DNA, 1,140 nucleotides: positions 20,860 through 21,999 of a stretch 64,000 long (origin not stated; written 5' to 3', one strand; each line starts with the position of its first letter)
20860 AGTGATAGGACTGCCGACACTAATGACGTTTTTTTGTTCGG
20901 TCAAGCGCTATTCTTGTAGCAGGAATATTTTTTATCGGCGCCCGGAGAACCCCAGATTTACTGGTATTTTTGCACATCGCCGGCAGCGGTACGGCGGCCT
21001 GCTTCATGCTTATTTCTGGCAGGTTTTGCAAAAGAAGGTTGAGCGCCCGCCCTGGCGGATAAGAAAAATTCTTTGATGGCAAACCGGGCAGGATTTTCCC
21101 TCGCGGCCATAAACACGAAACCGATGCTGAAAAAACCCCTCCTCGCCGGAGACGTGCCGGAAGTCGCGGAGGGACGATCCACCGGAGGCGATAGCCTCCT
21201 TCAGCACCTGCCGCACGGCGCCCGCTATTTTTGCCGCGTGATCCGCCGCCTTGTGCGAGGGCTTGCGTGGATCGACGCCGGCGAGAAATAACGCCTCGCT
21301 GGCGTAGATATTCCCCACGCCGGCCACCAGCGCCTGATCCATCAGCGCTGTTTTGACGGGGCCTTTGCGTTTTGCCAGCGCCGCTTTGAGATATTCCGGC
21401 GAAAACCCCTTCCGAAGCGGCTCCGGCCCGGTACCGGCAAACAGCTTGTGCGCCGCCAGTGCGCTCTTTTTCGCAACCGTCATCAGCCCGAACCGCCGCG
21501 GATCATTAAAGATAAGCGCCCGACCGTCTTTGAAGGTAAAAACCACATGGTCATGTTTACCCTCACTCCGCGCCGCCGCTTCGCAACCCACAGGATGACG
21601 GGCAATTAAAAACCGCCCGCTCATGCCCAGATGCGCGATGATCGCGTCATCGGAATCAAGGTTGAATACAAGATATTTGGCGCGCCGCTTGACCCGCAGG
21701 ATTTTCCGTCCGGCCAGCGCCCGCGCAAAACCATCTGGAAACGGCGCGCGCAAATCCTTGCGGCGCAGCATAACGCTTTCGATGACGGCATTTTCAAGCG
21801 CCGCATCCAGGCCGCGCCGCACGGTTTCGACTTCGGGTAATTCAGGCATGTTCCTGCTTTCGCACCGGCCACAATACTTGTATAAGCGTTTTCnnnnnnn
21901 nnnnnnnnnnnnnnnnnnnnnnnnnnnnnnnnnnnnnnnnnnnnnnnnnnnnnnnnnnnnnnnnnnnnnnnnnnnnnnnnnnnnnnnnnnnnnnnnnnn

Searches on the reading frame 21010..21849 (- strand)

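Call 44: search_protein_families(library=pfam, proteins=[window:21010-21849:-], max_evalue=0.001)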
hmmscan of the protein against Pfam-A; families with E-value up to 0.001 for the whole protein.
window:21010-21849:- (279 aa): 3 families
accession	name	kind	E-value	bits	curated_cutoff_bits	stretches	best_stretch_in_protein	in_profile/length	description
PF01149.29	Fapy_DNA_glyco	-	8e-38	130.1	25.5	1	1-122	1-116/117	Formamidopyrimidine-DNA glycosylase N-terminal domain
PF06831.19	H2TH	-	9e-25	86.9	34.7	1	141-229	2-91/93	Formamidopyrimidine-DNA glycosylase H2TH domain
PF06827.20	zf-FPG_IleRS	-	2.5e-05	24.4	21.3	1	251-279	1-29/30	Zinc finger found in FPG and IleRS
